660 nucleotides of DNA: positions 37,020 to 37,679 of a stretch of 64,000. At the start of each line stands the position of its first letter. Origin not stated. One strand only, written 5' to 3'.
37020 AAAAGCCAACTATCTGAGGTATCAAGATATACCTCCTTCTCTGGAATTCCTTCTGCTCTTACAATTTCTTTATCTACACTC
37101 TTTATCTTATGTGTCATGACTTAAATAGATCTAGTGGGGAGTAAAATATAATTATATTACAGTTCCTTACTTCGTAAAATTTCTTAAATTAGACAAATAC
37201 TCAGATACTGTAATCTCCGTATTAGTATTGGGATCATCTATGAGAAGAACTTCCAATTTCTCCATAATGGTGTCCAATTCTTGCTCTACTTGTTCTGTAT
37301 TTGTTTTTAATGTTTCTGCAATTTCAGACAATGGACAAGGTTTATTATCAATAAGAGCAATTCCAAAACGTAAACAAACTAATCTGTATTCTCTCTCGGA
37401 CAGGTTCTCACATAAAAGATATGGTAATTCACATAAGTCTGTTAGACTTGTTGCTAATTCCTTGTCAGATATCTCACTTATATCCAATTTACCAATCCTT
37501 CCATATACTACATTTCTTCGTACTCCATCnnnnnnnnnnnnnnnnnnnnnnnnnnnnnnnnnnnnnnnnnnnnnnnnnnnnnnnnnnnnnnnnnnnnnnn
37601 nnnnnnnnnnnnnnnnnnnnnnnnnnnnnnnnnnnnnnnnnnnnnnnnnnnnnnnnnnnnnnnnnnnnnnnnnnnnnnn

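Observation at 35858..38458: Tandem divergent sigma-70 paralogs with a 129-nt identical patch and a conserved 5'-UTR motif, embedded between tRNAs and the ftsQAZ cluster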

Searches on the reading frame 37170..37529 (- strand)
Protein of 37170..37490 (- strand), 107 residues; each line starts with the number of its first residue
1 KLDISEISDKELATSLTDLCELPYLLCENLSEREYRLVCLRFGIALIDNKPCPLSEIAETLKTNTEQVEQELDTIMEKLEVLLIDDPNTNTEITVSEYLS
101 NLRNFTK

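Call 41: find_related_loci(query=A2, collection=metagenome_contigs, flank=6000)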
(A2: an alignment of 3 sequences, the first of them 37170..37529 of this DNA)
Query A2 (120 aa) in metagenome_contigs; peptide patterns used: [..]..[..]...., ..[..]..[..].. (x = any residue, [..] = any of these).
598 stretches matched a pattern, but none encodes a relative of the query by tblastn (E <= 1e-3).

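Call 42: search_protein_representatives(alignment_id=A2)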
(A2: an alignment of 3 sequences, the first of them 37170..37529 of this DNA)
Query: 3 sequences, 121 profile positions. Proteins with E-value up to 0.001 (for the whole library): 21; up to 1e-10: 4; up to 1e-30: 1. The best 21 are listed.
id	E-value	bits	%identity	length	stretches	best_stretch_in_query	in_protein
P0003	4.7e-63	226.7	-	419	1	1-120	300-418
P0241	5.9e-21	90.8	-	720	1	11-114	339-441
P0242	8.7e-20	87.0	-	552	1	12-116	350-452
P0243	5.6e-15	71.5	-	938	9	37-93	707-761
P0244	2.2e-06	43.8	-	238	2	34-101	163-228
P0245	2.9e-06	43.4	-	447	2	39-112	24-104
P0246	1.0e-05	41.7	-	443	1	35-97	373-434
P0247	1.1e-05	41.5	-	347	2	40-95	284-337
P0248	4.4e-05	39.6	-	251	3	30-92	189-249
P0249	5.9e-05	39.2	-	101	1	35-93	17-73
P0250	1.1e-04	38.3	-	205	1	21-94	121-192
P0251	3.7e-04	36.6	-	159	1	6-92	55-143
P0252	3.8e-04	36.5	-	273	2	32-103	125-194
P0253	4.3e-04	36.4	-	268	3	39-90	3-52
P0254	4.3e-04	36.4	-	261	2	29-94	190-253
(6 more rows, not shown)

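Call 44: search_protein_families(library=pfam, proteins=[P0241, P0242, P0243, P0244, P0245, P0246, P0247], max_evalue=0.01)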
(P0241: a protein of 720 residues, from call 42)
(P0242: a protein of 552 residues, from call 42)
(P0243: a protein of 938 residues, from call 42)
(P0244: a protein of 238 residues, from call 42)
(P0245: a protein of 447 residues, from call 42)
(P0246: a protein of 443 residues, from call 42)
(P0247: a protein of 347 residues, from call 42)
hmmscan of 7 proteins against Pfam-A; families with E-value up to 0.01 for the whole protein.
P0241 (720 aa): 3 families
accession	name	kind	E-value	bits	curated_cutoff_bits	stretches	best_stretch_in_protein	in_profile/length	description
PF04542.20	Sigma70_r2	-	1.2e-12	47.8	24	1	108-175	2-67/71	Sigma-70 region 2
PF04545.22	Sigma70_r4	-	9e-05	22.3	24.1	1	307-329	19-41/50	Sigma-70, region 4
PF21552.3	TFC3_eWH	-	0.0029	18.1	27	1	463-518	7-62/91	Transcription factor tau 138 kDa subunit, extended winged helix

P0242 (552 aa): 2 families
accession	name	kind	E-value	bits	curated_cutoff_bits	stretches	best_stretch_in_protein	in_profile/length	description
PF04542.20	Sigma70_r2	-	1.9e-10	40.8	24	1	140-188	22-70/71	Sigma-70 region 2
PF04545.22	Sigma70_r4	-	4.9e-08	32.8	24.1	1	311-347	13-49/50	Sigma-70, region 4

P0243 (938 aa): 21 families
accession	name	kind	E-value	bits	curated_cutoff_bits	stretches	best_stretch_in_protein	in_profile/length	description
PF04545.22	Sigma70_r4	-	1.1e-75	249.4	24.1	10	879-929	3-49/50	Sigma-70, region 4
PF04297.20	UPF0122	-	1e-20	74.3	22.7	1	795-844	16-61/101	Putative helix-turn-helix protein, YlxM / p13 like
PF21476.4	PF0610-like_N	-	2.1e-08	34.7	33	0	730-752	12-34/50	PF0610-like, N-terminal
PF04552.19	Sigma54_DBD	-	6.4e-08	32.9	22.8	0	894-925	43-74/160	Sigma-54, DNA binding domain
PF04967.18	HTH_10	-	8e-07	29.2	23.1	0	901-928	24-51/53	HTH DNA binding domain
PF08281.18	Sigma70_r4_2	-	9.1e-06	25.7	25.7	0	904-928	30-54/54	Sigma-70, region 4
PF12840.13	HTH_20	-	3.9e-05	24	27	0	896-919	14-37/51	Helix-turn-helix domain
PF13327.11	T3SS_LEE_assoc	-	6.2e-05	23.5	25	0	761-811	27-74/162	Type III secretion system subunit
PF13518.12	HTH_28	-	8.7e-05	23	25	0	904-922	16-34/52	Helix-turn-helix domain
PF10415.14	FumaraseC_C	-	0.00011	22.9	32.5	0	525-548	12-35/54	Fumarase C C-terminus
PF20265.3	LARA_dom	-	0.00012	22.7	27.4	0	107-151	52-95/104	ATPase, RavA, LARA domain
PF02966.22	DIM1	-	0.00014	22.1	27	0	871-899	5-33/133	Mitosis protein DIM1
PF01047.28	MarR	-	0.00015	22.1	24.6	0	900-922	17-39/59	MarR family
PF05172.20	RRM_Nup35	-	0.00015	22.1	24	0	696-726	21-51/89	Nup53/35/40-type RNA recognition motif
PF13613.12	HTH_Tnp_4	-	0.00024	21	27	0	904-928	23-47/53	Helix-turn-helix of DDE superfamily endonuclease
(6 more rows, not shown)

P0244 (238 aa): 5 families
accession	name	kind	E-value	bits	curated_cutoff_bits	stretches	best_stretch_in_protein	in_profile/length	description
PF04542.20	Sigma70_r2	-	4.7e-22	78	24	1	1-70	1-70/71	Sigma-70 region 2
PF04545.22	Sigma70_r4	-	1.1e-16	60.5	24.1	1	171-220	4-49/50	Sigma-70, region 4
PF04539.22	Sigma70_r3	-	4.2e-13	49.6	25.3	1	80-149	1-70/78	Sigma-70 region 3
PF18262.7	PhetRS_B1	-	0.00031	21.4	26.8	1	159-190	6-38/83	Phe-tRNA synthetase beta subunit B1 domain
PF12923.12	RRP7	-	0.0079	16.7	23.3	0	169-212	70-112/120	Ribosomal RNA-processing protein 7 (RRP7) C-terminal domain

P0245 (447 aa): 6 families
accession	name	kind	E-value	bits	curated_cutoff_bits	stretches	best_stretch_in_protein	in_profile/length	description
PF04542.20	Sigma70_r2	-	1.1e-38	131.3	24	2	137-203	2-68/71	Sigma-70 region 2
PF04545.22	Sigma70_r4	-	3.1e-29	100.7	24.1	2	24-76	1-49/50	Sigma-70, region 4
PF00140.25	Sigma70_r1_2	-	3.8e-27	94.4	22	2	98-130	1-33/34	Sigma-70 factor, region 1.2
PF08281.18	Sigma70_r4_2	-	2.3e-07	30.8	25.7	1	230-277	2-45/54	Sigma-70, region 4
PF13518.12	HTH_28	-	0.0004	20.8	25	0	50-70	15-35/52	Helix-turn-helix domain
PF12645.13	HTH_16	-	0.0017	18.8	22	0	120-177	2-65/65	Helix-turn-helix domain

P0246 (443 aa): 4 families
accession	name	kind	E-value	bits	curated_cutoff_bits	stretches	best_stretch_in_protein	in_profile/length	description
PF04542.20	Sigma70_r2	-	1.6e-16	60.3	24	1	137-207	1-70/71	Sigma-70 region 2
PF04545.22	Sigma70_r4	-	1.2e-09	38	24.1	1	381-429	5-48/50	Sigma-70, region 4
PF04539.22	Sigma70_r3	-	7.6e-09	36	25.3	1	324-362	38-76/78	Sigma-70 region 3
PF03979.19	Sigma70_r1_1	-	0.0065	16.9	22.5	0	3-56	14-65/81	Sigma-70 factor, region 1.1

P0247 (347 aa): 7 families
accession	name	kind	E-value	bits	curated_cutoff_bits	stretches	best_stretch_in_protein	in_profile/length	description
PF04539.22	Sigma70_r3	-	2.7e-51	172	25.3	2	42-117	1-76/78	Sigma-70 region 3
PF04545.22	Sigma70_r4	-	1.8e-33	114.2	24.1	2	283-335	1-49/50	Sigma-70, region 4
PF08281.18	Sigma70_r4_2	-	5.9e-09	35.9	25.7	1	126-180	2-52/54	Sigma-70, region 4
PF04542.20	Sigma70_r2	-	2e-06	27.9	24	1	1-33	39-71/71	Sigma-70 region 2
PF18780.6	HNH_repeat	-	0.00055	20.7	26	0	52-69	11-28/54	Homing endonuclease associated repeat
PF17650.6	RACo_linker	-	0.0047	17.1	26.2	0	169-211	32-69/86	RACo linker region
PF24227.1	DUF7443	-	0.0061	16.6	27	0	63-88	30-54/58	Domain of unknown function (DUF7443)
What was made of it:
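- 37170..37490 (-): Coding region of the extra C-terminal sigma4-like, acidic domain of 'up' (residues 313-419). A profile of the extension hits sigma4 of ordinary sigma factors (calls 42, 44).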

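Call 47: find_encoding_contigs(protein=P0242, flank=10000, max_places=4)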
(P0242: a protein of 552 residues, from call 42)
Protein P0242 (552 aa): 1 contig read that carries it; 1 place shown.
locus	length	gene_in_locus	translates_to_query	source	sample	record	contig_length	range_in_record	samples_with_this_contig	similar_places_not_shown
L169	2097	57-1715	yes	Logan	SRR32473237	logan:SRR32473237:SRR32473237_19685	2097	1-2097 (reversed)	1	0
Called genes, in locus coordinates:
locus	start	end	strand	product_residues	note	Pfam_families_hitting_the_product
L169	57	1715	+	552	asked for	PF04542:Sigma70_r2, PF04545:Sigma70_r4 (faint)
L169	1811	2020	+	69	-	-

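Call 48: find_encoding_contigs(protein=P0241, flank=10000, max_places=4)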
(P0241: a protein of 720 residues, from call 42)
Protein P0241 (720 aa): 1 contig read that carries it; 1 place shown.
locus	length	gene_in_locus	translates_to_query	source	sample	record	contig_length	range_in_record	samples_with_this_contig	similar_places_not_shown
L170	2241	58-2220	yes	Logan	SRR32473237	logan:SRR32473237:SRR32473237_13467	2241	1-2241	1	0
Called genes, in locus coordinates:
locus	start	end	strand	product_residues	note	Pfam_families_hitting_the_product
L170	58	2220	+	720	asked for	PF04542:Sigma70_r2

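Call 66: predict_structure(alignment_id=A2)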
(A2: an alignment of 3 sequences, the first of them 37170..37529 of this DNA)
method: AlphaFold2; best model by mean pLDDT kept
length: 120 residues; sequences in the alignment: 3
mean_pLDDT: 78.1   pTM: 0.70
mean pLDDT of the five models: 78.1, 64.3, 55.5, 52.1, 48.8
residues with pLDDT >= 90: 43; 70-90: 47; 50-70: 12; < 50: 18
segments of 3 or more residues with pLDDT < 50: 1-15, 118-120
pLDDT, mean of each block of 10 residues (from residue 1): 39 52 76 86 93 79 81 91 95 91 88 66
secondary structure, 60 per line:
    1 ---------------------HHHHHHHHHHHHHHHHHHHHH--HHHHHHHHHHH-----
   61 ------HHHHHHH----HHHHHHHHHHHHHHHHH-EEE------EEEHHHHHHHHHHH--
elements in order: H22-42 H45-55 H67-73 H78-94 E96-98 E105-107 H108-118

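Call 69: search_protein_families(library=pfam, proteins=[window:37170-37490:-], max_evalue=10)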
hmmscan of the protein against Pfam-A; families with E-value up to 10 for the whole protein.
seq(107 aa): 2 families
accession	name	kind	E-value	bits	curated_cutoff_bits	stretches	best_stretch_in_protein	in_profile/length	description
PF04545.22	Sigma70_r4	-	5.8e-05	23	24.1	1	29-79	4-48/50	Sigma-70, region 4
PF25472.1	DUF7902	-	0.0047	17.5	26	1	58-94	26-62/85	Domain of unknown function (DUF7902)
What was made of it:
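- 37170..37490 (-): Pfam Sigma70_r4 23.0 bits, E = 5.8e-5 (call 69).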

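Call 70: fold_search(model_id=the predicted structure, library=pdb)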
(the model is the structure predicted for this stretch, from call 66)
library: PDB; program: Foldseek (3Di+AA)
matches with E <= 10: 968; with E <= 0.001: 0
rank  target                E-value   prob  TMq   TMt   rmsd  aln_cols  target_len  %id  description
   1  8cyf_B                6.1e-03  1.00  0.46  0.60   2.6        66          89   36  WhiB3 bound to SigmaAr4-RNAP Beta flap tip chimera and DNA (released 2023-05-17)
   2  6vvt_F                6.8e-03  1.00  0.50  0.21   5.6        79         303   35  Crystal structure of a Mycobacterium smegmatis transcription initiation complex with Rifampicin-resistant RNA polymera (released 2020-10-21)
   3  7p5x_AF               6.8e-03  1.00  0.50  0.21   5.9        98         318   32  Mycobacterial RNAP with transcriptional activator PafBC (released 2021-12-22)
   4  8d5v_B                7.7e-03  1.00  0.45  0.56   1.9        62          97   35  WhiB6 bound to the SigmaAr4-RNAP Beta flap tip chimera (released 2023-06-14)
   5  9e85_F                7.7e-03  1.00  0.49  0.20   3.5        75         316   36  De Novo Mycobacterium tuberculosis transcription initiation promoter complex with 6-mer RNA and closed Beta' clamp (RN (released 2025-10-01)
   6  7kug_D                7.7e-03  1.00  0.51  0.62   4.8        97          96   29  Fe-S cluster-bound transcription activator WhiB7 in complex with the SigmaAr4-RNAP Beta flap tip chimera (released 2021-06-30)
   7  5vi8_F                8.1e-03  1.00  0.50  0.20   3.5        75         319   37  Structure of a mycobacterium smegmatis transcription initiation complex with an upstream-fork promoter fragment (released 2017-04-26)
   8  5tw1_F                9.1e-03  1.00  0.50  0.21   3.5        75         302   37  Crystal structure of a Mycobacterium smegmatis transcription initiation complex with RbpA (released 2017-01-18)
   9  7kug_B                9.1e-03  1.00  0.50  0.63   6.3        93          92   30  Fe-S cluster-bound transcription activator WhiB7 in complex with the SigmaAr4-RNAP Beta flap tip chimera (released 2021-06-30)
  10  6edt_F                1.0e-02  1.00  0.49  0.20   5.6        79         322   34  Mycobacterium tuberculosis RNAP open promoter complex with RbpA/CarD and AP3 promoter (released 2018-11-21)
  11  6c04_F                1.3e-02  1.00  0.47  0.19   2.7        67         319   37  Mtb RNAP Holo/RbpA/double fork DNA -closed clamp (released 2018-03-28)
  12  6vvv_F                1.4e-02  1.00  0.50  0.21  11.0        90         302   33  Crystal structure of a Mycobacterium smegmatis transcription initiation complex with Rifampicin-resistant RNA polymera (released 2020-10-21)
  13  9e87_F                1.5e-02  1.00  0.50  0.21   2.1        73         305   30  De Novo Mycobacterium tuberculosis transcription initiation pre-RPO promoter complex with open Beta' clamp (RNA Polyme (released 2025-10-01)
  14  9e86_F                1.5e-02  1.00  0.49  0.21   5.7        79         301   34  De Novo Mycobacterium tuberculosis transcription initiation promoter complex with 5-mer RNA and open Beta' clamp (RNA  (released 2025-10-01)
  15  6cce_F                1.5e-02  1.00  0.51  0.22   6.0       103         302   29  Crystal structure of a Mycobacterium smegmatis RNA polymerase transcription initiation complex with inhibitor Kanglemy (released 2018-08-15)
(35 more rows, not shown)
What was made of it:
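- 37170..37490 (-): The AF2 domain model best matches SigA region 4 structures, rmsd 1.7-2.6 A over about 60 residues (calls 66, 70).
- Calls 42, 44, 66, 69 and 70 show the extension is sigma4-like.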

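Call 73: search_protein_families(library=padloc, proteins=[P0241], max_evalue=0.001)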
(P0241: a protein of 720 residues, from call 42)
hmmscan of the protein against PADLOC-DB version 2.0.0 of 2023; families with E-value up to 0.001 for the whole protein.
P0241 (720 aa): 1 family
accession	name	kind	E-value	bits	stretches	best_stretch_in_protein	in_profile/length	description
PDLC02203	MzaA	-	6.3e-20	69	1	105-332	432-651/683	-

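Call 74: search_protein_families(library=phrogs, proteins=[P0241], max_evalue=0.001)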
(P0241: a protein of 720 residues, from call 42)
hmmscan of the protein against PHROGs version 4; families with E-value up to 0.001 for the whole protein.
P0241 (720 aa): 3 families
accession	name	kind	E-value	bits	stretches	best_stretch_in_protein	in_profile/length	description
phrog_351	-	transcription regulation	5.3e-33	115.6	1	98-333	499-719/928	RNA polymerase sigma factor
phrog_21612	-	transcription regulation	1.3e-06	28.2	1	94-186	5-94/600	RNA polymerase sigma factor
phrog_1740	-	transcription regulation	0.00034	20.3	1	94-181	48-127/567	RNA polymerase sigma factor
